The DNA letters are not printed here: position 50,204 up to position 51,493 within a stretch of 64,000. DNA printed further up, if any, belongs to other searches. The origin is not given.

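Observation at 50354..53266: GT-A (family 2) glycosyltransferase fused in one polypeptide to a GT-C-like polytopic transferase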

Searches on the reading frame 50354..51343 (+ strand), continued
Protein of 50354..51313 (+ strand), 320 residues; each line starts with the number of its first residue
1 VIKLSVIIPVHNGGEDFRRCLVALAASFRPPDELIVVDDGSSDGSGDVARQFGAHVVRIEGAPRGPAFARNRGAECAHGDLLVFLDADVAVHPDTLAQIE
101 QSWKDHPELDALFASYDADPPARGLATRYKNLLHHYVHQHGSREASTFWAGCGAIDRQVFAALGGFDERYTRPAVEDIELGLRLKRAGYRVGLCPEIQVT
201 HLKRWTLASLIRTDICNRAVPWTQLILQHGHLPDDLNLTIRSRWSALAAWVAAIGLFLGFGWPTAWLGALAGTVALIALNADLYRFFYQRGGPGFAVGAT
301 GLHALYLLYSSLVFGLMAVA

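Call 62: find_encoding_contigs(protein=P0203, flank=7000, max_places=1)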
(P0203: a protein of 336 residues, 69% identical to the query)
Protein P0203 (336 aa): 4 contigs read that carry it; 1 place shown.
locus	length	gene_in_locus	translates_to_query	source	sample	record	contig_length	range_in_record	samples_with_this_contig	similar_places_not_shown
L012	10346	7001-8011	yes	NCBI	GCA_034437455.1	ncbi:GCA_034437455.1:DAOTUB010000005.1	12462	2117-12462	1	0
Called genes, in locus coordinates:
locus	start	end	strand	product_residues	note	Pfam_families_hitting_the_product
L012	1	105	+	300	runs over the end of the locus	PF00561:Abhydrolase_1 (weak), PF12146:Hydrolase_4, PF12697:Abhydrolase_6 (weak)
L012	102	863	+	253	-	PF01522:Polysacc_deac_1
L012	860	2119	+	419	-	PF13439:Glyco_transf_4, PF13579:Glyco_trans_4_4, PF00534:Glycos_transf_1, PF13692:Glyco_trans_1_4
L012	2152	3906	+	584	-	PF09852:DUF2079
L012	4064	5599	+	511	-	PF01943:Polysacc_synt, PF13440:Polysacc_synt_3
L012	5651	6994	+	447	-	PF13231:PMT_2, PF02366:PMT (weak)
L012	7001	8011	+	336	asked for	PF00535:Glycos_transf_2, PF10111:Glyco_tranf_2_2 (weak), PF13641:Glyco_tranf_2_3, PF13506:Glyco_transf_21 (weak), PF13632:Glyco_trans_2_3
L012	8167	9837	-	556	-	PF00239:Resolvase, PF07508:Recombinase, PF13408:Zn_ribbon_recom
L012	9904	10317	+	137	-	PF01381:HTH_3 (faint)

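Call 68: search_solved_structures(query=A3, max_evalue=0.01, show_alignments=0)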
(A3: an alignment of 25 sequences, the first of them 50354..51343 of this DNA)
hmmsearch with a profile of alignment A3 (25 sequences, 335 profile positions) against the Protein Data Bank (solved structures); distinct sequences matched with E-value up to 0.01: 53.
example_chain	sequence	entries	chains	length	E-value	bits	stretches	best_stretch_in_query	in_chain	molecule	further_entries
5hea_A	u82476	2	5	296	7.3e-17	64.9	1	3-118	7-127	Putative glycosyltransferase (GalT1)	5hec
2z87_A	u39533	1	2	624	1.8e-15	60.3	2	3-92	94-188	Chondroitin synthase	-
2z86_A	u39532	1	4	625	1.8e-15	60.3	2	3-92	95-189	Chondroitin synthase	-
5tze_C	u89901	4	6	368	1.5e-13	54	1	1-106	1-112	Glycosyl transferase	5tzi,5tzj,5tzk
5tz8_A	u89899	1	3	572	2.7e-13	53.2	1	1-106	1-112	Glycosyl transferase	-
3bcv_A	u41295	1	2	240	4e-13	52.6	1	2-112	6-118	Putative glycosyltransferase protein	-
22ao_A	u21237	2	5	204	6.2e-13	52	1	3-130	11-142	GmaR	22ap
8vh7_A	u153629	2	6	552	1.4e-12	50.8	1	3-130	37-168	Heparosan synthase B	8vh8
8viw_A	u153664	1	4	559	1.4e-12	50.8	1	3-130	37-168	Heparosan synthase B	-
5mlz_A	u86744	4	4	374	9.3e-11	44.8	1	1-109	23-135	Dolichol monophosphate mannose synthase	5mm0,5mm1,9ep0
9omj_A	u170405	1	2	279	1.1e-10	44.6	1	2-112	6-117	Glycosyltransferase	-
9omh_A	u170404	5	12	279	1.1e-10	44.6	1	2-112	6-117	Glycosyltransferase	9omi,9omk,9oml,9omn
9omm_A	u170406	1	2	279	1.1e-10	44.6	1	2-112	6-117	Glycosyltransferase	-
6p61_A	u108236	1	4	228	1.2e-10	44.4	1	3-119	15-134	Glycosyltransferase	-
6h1j_A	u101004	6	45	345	3.4e-10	43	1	2-105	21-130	Probable ss-1,3-N-acetylglucosaminyltransferase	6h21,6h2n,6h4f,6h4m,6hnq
9bhc_C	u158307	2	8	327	5.4e-08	35.8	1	2-94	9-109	Undecaprenyl-phosphate 4-deoxy-4-formamido-L-arabinose transferase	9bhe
5ekp_C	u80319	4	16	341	0.00025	23.7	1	1-89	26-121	Uncharacterized glycosyltransferase sll0501 | Glycosyltransferase sll0501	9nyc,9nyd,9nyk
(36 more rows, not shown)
